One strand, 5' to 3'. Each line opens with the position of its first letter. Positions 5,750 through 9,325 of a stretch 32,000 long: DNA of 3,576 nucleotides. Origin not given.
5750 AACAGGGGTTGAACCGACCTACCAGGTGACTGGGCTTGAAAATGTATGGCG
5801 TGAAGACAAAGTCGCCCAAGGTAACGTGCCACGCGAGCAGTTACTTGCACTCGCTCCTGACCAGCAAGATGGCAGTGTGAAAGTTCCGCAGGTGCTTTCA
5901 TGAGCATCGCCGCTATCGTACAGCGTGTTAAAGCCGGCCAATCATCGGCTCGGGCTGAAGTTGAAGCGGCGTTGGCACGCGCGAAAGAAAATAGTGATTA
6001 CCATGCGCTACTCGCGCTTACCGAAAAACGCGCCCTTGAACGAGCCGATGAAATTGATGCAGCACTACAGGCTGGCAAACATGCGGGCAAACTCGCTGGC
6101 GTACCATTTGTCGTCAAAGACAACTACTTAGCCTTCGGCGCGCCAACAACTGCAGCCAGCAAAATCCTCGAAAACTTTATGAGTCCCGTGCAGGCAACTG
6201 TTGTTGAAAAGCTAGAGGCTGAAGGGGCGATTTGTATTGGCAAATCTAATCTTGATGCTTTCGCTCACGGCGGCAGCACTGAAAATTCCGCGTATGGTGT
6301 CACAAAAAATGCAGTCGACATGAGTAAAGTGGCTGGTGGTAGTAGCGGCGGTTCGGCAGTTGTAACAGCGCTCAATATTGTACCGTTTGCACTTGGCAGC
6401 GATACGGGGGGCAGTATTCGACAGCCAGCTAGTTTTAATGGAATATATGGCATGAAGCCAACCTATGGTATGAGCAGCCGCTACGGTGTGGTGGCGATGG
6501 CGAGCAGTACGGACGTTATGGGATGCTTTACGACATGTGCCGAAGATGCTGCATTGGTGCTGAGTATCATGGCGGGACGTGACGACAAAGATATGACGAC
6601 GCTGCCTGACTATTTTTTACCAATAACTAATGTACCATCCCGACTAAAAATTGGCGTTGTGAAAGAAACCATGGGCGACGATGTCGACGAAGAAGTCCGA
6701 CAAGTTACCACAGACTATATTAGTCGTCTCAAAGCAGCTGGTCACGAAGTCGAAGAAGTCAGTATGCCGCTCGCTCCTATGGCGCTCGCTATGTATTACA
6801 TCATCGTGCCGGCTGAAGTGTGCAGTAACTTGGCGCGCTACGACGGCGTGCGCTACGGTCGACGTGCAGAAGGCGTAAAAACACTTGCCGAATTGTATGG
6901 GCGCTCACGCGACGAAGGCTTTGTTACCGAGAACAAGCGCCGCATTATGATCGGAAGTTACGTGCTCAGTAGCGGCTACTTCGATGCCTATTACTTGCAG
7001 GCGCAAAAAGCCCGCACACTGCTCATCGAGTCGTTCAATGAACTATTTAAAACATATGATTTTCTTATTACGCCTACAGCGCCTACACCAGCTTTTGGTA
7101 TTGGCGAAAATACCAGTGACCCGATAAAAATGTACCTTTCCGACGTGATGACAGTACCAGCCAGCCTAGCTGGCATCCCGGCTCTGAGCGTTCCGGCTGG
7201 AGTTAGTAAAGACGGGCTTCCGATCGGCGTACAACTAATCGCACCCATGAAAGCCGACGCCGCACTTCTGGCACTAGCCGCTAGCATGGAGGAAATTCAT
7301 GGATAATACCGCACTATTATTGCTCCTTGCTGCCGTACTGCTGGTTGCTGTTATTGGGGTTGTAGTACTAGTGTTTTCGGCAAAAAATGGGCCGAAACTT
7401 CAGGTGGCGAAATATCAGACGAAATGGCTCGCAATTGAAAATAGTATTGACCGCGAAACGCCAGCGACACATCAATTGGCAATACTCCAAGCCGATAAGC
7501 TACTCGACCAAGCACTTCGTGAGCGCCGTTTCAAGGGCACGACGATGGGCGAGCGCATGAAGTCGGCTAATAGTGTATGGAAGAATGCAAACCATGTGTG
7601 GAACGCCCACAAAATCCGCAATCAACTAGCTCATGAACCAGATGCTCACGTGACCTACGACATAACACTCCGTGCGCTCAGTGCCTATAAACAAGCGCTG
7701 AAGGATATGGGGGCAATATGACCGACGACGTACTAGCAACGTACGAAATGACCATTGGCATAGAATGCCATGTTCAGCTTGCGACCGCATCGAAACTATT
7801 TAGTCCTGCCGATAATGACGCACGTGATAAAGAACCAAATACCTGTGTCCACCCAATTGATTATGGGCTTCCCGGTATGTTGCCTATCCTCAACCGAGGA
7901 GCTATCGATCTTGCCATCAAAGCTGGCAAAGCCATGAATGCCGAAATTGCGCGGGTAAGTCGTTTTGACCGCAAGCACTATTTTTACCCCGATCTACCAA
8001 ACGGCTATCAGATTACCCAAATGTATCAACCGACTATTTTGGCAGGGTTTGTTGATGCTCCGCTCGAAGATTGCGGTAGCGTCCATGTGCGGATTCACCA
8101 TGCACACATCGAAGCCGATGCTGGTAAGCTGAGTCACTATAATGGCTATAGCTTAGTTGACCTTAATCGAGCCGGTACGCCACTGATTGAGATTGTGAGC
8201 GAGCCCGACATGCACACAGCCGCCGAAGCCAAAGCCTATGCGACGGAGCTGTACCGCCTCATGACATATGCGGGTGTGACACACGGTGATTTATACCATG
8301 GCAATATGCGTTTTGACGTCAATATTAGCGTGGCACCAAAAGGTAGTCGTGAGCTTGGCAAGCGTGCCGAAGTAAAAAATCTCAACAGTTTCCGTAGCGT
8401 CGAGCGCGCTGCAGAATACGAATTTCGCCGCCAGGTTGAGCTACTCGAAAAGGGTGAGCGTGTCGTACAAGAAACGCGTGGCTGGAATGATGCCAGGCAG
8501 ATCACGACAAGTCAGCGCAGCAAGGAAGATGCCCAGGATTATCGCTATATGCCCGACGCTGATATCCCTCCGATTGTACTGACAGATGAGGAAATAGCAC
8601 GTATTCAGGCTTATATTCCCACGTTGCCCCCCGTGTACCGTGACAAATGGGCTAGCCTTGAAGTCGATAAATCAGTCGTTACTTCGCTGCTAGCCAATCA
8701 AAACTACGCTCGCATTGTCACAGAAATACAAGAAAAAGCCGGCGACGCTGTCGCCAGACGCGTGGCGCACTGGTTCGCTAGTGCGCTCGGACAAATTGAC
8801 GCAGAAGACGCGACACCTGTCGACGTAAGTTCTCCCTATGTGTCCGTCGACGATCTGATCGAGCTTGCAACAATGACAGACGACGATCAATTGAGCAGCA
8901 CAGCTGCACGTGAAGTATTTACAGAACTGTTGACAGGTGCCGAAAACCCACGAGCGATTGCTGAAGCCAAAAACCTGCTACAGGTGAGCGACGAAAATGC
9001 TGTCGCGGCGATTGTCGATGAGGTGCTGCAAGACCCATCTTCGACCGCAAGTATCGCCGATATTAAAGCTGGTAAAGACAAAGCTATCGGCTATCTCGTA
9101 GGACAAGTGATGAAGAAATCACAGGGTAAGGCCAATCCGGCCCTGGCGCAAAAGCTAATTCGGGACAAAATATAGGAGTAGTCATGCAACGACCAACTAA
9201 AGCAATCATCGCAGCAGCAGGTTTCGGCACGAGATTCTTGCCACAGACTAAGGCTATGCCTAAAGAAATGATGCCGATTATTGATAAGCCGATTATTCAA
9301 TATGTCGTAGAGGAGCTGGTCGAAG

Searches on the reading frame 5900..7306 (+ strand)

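Call 71: search_protein_families(library=pfam, proteins=[window:5900-7306:+], max_evalue=0.00001)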
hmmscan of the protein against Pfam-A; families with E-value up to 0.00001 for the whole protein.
window:5900-7306:+ (468 aa): 1 family
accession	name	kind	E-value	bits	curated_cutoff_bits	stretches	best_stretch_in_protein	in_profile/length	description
PF01425.27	Amidase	-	3.8e-141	471.6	27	1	21-457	3-445/445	Amidase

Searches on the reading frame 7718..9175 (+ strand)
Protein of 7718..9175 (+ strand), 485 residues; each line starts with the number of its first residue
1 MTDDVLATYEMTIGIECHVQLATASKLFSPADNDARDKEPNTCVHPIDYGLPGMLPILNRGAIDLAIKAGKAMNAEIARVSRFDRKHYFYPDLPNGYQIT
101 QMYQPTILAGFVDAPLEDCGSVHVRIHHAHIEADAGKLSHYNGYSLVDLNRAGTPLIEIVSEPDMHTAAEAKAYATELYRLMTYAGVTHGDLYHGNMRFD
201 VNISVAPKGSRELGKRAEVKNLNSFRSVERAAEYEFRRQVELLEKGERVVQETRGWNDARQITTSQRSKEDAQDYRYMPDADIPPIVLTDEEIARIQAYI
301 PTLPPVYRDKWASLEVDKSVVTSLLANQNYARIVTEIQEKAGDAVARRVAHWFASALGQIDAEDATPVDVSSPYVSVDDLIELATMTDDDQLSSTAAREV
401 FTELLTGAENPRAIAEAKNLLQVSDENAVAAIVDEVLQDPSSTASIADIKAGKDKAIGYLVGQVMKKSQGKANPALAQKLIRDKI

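Call 71: search_protein_families(library=pfam, proteins=[window:7718-9175:+], max_evalue=0.00001)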
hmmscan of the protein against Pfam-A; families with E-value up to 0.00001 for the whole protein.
window:7718-9175:+ (485 aa): 2 families
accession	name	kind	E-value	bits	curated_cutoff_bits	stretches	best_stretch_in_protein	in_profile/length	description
PF02934.20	GatB_N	-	4.5e-106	354.5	23.4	1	12-293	2-276/277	GatB/GatE catalytic domain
PF02637.23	GatB_Yqey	-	9.2e-32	110.4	27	1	346-485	13-148/148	GatB domain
